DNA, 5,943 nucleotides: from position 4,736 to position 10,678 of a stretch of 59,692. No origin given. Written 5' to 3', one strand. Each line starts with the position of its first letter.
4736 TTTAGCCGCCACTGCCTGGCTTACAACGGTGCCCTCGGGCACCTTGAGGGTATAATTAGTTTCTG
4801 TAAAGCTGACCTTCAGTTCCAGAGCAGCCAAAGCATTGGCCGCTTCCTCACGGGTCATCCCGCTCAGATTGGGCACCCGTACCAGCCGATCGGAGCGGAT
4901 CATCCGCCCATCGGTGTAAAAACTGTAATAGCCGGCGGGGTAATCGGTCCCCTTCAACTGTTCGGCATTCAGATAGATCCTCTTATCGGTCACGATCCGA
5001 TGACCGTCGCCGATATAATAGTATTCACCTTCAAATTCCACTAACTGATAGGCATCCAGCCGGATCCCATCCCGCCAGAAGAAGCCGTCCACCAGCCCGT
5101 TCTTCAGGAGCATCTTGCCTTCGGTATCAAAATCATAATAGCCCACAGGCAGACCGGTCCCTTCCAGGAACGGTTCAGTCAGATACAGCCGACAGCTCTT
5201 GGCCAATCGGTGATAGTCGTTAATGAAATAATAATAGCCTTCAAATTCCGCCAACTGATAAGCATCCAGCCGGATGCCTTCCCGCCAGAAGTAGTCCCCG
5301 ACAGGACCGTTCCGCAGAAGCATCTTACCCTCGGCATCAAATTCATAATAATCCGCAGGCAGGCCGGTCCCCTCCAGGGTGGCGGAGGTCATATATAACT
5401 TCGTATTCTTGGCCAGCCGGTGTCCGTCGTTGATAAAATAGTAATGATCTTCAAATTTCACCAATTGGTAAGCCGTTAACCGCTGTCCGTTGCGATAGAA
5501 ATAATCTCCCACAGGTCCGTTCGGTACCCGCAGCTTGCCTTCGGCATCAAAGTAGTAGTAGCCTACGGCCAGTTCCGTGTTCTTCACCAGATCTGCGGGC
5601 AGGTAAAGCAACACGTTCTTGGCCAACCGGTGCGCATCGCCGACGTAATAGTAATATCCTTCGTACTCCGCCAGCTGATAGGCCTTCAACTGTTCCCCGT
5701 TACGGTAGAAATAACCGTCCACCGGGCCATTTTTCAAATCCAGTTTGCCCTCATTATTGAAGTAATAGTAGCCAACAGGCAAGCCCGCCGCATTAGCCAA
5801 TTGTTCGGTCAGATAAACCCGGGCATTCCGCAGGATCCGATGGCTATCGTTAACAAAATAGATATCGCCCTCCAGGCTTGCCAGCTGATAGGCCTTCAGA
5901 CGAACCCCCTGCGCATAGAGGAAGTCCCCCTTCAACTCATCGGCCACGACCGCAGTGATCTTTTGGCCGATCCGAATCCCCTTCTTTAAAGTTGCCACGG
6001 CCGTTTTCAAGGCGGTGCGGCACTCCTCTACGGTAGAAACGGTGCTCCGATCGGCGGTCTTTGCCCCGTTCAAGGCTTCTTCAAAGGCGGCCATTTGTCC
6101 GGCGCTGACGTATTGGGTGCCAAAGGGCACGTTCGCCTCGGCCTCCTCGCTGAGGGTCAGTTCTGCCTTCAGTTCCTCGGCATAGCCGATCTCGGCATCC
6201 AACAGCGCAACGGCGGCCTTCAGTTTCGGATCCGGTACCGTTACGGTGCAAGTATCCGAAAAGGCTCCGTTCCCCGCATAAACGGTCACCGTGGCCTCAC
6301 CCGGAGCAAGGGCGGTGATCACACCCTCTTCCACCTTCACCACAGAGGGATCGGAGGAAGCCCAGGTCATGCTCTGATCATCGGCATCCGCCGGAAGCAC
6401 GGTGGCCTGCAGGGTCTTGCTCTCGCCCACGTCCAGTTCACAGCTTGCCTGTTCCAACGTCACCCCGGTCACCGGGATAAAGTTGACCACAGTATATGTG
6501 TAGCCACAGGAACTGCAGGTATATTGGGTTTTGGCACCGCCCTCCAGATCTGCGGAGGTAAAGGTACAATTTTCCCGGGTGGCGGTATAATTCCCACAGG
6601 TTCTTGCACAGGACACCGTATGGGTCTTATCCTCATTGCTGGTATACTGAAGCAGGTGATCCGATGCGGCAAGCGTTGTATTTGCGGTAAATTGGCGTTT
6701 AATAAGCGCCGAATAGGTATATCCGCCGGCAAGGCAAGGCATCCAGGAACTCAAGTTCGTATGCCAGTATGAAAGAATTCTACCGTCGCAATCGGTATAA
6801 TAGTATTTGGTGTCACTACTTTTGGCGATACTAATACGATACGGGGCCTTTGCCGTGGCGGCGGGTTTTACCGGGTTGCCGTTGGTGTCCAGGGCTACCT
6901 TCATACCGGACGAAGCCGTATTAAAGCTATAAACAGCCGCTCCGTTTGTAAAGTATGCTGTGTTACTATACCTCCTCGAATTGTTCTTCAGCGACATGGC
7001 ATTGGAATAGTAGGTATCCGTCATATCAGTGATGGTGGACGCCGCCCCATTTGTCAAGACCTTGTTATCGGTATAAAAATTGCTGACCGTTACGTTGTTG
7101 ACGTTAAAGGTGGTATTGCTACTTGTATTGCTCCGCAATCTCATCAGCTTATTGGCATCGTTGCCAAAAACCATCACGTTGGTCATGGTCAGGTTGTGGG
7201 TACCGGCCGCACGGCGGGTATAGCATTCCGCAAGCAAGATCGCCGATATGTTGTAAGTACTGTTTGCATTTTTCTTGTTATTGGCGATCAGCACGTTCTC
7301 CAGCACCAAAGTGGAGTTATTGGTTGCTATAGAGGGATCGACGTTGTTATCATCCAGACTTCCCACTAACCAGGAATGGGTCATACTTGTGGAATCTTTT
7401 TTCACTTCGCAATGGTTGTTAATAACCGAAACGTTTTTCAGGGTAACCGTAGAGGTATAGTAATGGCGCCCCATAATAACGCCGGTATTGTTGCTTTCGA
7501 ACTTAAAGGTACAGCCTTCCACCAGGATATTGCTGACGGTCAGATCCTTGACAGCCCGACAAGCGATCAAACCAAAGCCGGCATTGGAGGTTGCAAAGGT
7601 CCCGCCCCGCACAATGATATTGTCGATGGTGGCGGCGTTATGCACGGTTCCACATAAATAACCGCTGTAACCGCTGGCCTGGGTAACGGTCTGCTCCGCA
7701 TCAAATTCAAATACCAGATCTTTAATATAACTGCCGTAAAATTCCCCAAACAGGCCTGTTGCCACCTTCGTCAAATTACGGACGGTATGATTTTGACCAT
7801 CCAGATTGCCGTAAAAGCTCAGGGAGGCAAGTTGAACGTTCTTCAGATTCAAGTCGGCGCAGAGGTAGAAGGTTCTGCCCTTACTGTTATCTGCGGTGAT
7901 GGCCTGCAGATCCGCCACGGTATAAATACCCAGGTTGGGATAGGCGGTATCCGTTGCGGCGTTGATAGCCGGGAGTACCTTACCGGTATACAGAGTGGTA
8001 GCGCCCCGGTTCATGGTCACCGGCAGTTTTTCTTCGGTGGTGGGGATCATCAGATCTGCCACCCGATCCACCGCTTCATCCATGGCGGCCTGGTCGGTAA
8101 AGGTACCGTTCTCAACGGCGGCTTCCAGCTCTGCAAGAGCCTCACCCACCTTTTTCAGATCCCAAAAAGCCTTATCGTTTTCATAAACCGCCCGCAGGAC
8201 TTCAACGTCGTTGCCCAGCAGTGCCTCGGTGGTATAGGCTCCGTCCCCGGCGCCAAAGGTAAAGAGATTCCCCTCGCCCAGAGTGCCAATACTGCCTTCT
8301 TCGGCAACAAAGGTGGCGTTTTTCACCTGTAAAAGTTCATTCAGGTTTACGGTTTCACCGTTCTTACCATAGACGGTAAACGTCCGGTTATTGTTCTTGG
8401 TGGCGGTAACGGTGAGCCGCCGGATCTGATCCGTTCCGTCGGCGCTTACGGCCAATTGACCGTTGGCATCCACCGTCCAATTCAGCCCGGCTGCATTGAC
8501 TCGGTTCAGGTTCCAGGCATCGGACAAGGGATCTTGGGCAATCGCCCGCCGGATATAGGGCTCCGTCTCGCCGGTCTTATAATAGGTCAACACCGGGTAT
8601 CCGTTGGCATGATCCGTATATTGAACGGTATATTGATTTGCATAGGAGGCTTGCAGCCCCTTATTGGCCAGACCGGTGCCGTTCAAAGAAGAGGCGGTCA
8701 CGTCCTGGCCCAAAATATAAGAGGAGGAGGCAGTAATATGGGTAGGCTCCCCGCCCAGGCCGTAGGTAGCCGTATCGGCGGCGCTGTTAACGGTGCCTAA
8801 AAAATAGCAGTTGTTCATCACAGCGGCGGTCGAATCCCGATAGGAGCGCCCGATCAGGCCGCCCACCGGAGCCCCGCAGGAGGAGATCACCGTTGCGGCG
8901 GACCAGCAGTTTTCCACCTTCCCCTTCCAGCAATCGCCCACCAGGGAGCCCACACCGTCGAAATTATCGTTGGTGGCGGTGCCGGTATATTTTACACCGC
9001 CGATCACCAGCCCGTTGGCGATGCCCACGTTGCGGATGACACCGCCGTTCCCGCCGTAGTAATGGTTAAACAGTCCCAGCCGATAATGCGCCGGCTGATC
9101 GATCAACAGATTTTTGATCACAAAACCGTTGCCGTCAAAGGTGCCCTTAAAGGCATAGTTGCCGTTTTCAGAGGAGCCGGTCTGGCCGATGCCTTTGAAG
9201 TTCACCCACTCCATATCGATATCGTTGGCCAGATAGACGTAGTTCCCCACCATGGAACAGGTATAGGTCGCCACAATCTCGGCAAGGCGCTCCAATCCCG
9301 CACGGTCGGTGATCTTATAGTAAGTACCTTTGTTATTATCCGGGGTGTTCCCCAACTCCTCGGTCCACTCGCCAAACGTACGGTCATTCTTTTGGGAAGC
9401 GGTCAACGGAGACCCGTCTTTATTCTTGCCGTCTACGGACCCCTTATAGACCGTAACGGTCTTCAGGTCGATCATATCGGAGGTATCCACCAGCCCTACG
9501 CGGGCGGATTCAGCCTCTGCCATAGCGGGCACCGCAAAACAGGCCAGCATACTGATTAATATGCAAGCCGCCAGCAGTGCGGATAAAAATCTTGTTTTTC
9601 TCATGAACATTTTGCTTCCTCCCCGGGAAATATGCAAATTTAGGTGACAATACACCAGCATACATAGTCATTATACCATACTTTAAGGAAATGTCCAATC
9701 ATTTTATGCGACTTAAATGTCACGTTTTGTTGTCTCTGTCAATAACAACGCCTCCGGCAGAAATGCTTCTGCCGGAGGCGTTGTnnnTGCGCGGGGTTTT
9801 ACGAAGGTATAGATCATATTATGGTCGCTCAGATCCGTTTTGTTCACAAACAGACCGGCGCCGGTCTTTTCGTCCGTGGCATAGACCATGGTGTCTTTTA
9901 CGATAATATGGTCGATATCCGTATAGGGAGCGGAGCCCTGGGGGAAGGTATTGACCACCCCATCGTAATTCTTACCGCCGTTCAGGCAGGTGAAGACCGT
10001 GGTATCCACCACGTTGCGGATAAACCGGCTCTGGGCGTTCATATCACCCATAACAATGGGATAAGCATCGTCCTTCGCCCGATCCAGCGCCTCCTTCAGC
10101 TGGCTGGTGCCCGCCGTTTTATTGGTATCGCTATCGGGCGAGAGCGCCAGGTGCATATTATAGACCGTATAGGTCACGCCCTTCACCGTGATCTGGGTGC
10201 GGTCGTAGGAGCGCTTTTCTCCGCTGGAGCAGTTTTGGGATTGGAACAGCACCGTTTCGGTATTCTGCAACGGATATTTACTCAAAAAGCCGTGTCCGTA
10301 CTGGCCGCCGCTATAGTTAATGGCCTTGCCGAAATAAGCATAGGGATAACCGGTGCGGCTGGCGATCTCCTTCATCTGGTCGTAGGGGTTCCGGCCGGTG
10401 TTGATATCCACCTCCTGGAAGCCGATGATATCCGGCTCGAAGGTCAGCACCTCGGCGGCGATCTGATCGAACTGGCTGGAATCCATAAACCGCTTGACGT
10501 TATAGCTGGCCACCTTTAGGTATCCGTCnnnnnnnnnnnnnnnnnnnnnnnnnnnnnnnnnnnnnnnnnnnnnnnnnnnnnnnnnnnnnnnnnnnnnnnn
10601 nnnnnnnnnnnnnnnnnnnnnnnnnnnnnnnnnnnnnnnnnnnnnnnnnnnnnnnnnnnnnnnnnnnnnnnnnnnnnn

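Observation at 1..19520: Four tandem genes for giant wall-anchored proteins built from PASTA units and serial EEP (DNase I/ExoIII-fold) domains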

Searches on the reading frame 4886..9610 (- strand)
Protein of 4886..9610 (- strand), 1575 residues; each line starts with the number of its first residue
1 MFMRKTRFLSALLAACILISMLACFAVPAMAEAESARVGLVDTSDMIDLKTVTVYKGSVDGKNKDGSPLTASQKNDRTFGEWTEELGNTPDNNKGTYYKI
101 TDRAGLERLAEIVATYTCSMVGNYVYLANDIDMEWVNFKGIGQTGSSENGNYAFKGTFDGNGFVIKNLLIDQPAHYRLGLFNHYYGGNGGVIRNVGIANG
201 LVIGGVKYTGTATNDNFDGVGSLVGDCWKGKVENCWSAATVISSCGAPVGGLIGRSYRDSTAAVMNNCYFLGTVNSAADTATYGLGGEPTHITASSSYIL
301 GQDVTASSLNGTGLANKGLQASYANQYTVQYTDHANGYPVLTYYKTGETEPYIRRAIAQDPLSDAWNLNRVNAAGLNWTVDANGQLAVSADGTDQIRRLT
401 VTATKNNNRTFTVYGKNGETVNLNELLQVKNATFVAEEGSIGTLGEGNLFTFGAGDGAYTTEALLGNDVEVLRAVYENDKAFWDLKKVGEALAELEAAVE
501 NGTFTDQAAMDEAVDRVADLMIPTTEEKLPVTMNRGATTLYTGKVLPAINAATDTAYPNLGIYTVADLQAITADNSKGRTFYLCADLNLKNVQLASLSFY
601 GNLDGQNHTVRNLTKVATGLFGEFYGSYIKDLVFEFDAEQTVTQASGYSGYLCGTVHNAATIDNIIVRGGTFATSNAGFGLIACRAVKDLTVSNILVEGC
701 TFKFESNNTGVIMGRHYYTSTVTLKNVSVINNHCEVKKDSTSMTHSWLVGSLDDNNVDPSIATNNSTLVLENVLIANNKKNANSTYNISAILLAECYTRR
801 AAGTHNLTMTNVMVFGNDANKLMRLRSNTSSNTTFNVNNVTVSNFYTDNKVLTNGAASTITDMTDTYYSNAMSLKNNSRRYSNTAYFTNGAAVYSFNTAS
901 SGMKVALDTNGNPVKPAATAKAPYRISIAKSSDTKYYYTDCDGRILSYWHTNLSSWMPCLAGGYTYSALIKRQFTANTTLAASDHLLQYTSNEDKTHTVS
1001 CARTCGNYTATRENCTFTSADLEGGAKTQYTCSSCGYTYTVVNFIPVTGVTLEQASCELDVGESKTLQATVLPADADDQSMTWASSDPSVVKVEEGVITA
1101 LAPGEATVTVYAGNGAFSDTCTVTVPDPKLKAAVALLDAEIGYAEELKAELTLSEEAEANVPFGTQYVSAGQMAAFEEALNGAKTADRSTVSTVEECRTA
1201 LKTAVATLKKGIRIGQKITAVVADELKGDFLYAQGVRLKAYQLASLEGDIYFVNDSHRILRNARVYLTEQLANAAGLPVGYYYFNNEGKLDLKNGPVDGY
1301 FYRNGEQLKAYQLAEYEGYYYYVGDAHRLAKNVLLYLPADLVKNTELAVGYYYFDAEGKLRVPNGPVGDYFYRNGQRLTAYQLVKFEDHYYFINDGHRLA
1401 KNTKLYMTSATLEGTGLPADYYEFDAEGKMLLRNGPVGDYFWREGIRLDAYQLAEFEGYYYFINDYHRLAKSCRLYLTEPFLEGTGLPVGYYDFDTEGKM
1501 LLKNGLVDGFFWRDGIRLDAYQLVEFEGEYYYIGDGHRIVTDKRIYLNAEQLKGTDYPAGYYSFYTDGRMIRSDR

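Call 52: find_homologous_proteins(query=window:4886-9610:-, max_evalue=0.00001)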
Query window:4886-9610:- (1575 aa): 28 proteins with E <= 0.00001 among 8000 candidates.
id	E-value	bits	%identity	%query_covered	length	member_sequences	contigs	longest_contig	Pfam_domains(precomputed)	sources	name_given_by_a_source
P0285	5.4e-175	603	39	39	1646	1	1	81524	PF00963.25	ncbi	-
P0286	1.2e-151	525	40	45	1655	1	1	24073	PF00404.25,PF00963.25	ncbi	-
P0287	4.9e-124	434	31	36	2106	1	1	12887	-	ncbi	-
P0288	6.3e-100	354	46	23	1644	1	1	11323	-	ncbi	-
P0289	3.0e-98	348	43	18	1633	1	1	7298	PF00149.34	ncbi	-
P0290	8.3e-65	237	41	5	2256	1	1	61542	PF26182.1,PF21461.4,PF22359.3,PF02368.25,PF26918.1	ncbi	ncbi:MAG: Ig-like domain-containing protein [Bacteroidales bacterium]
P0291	6.3e-64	234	39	17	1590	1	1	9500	PF00404.25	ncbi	-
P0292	2.6e-58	216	26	64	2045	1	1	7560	PF00404.25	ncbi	-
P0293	1.1e-34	138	26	38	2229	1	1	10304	PF00963.25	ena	-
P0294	1.1e-33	134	34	23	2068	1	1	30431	-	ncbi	-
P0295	9.0e-31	125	24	58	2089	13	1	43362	PF00963.25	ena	-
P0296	1.4e-29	121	33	8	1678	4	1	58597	PF01764.32,PF21764.4,PF13306.13,PF26182.1,PF25354.2,PF22359.3,PF02368.25,PF20578.5,PF13855.13,PF26918.1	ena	-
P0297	1.5e-29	121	30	15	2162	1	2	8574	PF07940.19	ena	-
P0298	2.3e-28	117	27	7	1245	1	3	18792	PF21764.4,PF26182.1,PF22359.3,PF02368.25,PF26918.1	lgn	-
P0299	4.0e-28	116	44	5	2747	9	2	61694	PF12733.14,PF26182.1,PF07523.19,PF21461.4,PF22359.3,PF14478.13,PF02368.25,PF26918.1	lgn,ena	-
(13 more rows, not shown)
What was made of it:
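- The proteins are huge and repetitive, and the N-terminal part of B is shared with cohesin/dockerin scaffold-type proteins (call 52).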

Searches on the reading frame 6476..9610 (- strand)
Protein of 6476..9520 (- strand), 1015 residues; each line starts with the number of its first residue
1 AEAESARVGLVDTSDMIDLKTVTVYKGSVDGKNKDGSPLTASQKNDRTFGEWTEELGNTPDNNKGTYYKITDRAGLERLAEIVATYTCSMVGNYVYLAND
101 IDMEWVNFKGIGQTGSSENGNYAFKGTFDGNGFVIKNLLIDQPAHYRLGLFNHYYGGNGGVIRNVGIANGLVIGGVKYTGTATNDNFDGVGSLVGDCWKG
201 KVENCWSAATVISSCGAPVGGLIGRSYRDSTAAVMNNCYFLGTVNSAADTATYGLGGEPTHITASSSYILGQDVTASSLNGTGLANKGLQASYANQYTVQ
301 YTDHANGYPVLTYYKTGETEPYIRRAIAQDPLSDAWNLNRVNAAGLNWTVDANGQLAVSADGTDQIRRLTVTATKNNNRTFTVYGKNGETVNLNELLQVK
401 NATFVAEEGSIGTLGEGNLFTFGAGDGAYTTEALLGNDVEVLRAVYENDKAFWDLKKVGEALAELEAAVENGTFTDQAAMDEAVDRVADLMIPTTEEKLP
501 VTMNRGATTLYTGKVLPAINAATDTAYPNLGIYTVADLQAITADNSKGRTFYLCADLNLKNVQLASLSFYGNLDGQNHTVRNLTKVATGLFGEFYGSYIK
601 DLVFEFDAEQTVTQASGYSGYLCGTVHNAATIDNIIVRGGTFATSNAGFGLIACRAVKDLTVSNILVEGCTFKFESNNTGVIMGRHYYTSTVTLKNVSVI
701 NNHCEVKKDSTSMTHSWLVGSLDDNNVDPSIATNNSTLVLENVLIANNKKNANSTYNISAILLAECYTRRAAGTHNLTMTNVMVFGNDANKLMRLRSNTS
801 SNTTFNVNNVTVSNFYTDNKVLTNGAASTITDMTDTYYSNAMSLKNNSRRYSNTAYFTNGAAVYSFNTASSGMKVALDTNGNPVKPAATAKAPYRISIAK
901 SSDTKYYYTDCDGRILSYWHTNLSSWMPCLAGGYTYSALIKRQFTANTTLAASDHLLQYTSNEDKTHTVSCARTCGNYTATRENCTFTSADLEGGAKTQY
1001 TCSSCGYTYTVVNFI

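Call 37: search_protein_families(library=pfam, proteins=[window:6611-9610:-], max_evalue=1)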
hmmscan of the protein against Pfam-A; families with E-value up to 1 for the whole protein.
window:6611-9610:- (1000 aa): 1 family
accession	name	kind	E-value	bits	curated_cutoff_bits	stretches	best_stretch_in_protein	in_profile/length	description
PF08844.15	DUF1815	-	0.24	11.9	25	0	623-661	6-46/101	Domain of unknown function (DUF1815)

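Call 56: search_solved_structures(query=window:6476-9520:-, max_evalue=0.1)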
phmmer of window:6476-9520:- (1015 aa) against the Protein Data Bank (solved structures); distinct sequences matched with E-value up to 0.1: 0.

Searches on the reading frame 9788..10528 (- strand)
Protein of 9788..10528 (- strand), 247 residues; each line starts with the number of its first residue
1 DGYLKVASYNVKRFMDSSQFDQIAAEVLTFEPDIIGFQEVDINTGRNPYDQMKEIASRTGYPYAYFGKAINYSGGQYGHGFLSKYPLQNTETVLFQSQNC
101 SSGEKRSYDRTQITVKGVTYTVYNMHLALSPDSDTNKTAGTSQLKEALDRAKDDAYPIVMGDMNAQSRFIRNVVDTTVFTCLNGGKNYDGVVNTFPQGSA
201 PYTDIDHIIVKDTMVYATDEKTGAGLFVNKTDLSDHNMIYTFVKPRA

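Call 16: find_homologous_proteins(query=A1, max_evalue=1e-10)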
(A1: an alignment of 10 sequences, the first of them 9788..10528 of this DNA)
Query A1 (10 sequences) (247 aa, profile of the alignment): 21 proteins with E <= 1e-10 among 2205 candidates.
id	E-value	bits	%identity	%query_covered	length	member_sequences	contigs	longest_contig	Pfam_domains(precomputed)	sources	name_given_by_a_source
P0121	2.8e-79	284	42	99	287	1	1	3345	PF03372.30,PF23226.2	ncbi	-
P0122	1.0e-78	282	44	98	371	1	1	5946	PF03372.30,PF23226.2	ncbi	-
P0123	1.2e-76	275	38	99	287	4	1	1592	PF03372.30,PF23226.2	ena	-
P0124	2.1e-75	271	38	98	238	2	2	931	PF03372.30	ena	-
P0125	6.9e-75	270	46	96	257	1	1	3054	PF03372.30,PF23226.2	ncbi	-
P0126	1.5e-74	268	40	98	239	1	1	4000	PF03372.30,PF23226.2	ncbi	-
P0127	9.6e-72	259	38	98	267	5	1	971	PF03372.30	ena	-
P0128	1.0e-71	259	43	98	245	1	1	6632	PF03372.30,PF23226.2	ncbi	-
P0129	3.4e-70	254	40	98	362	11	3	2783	PF03372.30,PF23226.2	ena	-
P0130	6.9e-70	253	42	96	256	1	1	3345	PF03372.30,PF23226.2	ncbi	-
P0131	2.6e-49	186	34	97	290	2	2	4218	PF03372.30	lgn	-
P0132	2.5e-47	179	33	96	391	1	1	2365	PF03372.30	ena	-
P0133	5.3e-47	178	34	97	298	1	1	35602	PF03372.30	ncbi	-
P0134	6.7e-47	178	32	98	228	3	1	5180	PF03372.30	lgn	-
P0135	2.1e-46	176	35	96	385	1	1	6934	PF03372.30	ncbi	-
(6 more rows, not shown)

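Call 17: search_solved_structures(query=A1, max_evalue=0.01, show_alignments=2)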
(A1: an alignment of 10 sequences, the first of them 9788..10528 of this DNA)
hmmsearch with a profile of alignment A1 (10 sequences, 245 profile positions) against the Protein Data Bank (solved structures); distinct sequences matched with E-value up to 0.01: 25.
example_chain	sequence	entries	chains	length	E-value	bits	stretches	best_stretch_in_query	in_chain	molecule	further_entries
2ddr_A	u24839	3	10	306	5.4e-10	42.2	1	3-193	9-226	Sphingomyelin phosphodiesterase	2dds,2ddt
2uyr_X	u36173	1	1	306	1.3e-09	40.9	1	33-193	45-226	SPHINGOMYELINASE C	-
3i41_A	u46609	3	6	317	3.6e-08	36.2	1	79-164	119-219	Beta-hemolysin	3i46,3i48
3k55_A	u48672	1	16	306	4e-08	36.1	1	79-164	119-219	Beta-hemolysin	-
3i5v_A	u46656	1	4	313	4.1e-08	36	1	79-164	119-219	Beta-hemolysin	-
4ruw_A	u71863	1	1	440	2.1e-06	30.5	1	4-164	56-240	Endonuclease/exonuclease/phosphatase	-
3teb_A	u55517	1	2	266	2.2e-06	30.4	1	2-164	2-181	Endonuclease/exonuclease/phosphatase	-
7cne_A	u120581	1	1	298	1.1e-05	28.1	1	78-165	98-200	Sphingomyelinase C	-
1zwx_A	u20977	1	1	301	0.00022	23.8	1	81-164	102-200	sphingomyelinase-c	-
3mpr_A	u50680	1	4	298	0.00081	22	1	3-166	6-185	Putative endonuclease/exonuclease/phosphatase family protein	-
4c1r_A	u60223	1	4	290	0.0012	21.4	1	4-166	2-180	MANNOSYL-6-PHOSPHATASE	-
4f1h_A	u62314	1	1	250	0.0019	20.7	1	82-170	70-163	Tyrosyl-DNA phosphodiesterase 2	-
4f1h_B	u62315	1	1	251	0.0019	20.7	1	82-170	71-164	Tyrosyl-DNA phosphodiesterase 2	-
4gz2_A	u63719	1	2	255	0.002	20.7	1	92-166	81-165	Tyrosyl-DNA phosphodiesterase 2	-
5inn_A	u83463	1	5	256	0.002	20.7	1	92-166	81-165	Tyrosyl-DNA phosphodiesterase 2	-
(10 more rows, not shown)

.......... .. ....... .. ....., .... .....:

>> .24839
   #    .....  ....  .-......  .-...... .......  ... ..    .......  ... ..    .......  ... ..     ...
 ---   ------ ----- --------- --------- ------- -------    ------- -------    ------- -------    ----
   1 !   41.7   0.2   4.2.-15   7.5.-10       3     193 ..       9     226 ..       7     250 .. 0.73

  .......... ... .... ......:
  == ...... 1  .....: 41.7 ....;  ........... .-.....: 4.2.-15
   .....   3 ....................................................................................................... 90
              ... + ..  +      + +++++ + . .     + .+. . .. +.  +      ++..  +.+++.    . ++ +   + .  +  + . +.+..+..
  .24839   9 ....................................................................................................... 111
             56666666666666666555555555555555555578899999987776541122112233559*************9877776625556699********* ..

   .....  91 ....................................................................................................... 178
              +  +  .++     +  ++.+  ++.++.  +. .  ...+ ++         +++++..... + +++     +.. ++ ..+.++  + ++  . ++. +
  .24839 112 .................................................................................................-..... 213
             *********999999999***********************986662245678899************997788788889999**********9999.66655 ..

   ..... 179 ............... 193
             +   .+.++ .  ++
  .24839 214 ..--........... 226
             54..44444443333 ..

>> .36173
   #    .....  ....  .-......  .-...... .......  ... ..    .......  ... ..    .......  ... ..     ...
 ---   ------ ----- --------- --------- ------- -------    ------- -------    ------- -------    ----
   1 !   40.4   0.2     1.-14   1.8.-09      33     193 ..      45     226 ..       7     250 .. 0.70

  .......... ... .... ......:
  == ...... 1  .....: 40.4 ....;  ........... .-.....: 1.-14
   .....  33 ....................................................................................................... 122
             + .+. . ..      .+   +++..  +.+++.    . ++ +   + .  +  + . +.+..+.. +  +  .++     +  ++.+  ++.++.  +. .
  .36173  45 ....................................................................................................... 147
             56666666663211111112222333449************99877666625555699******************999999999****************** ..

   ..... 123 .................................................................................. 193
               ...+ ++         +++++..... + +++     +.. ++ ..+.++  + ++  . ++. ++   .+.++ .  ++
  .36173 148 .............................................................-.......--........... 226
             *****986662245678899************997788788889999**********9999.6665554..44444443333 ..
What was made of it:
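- The best PDB sequence matches are B. cereus sphingomyelinase (2ddr, E = 5.4e-10) and S. aureus beta-hemolysin (call 17). The catalytic His of the N-x-H motif is shared with this group (call 17 alignment).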
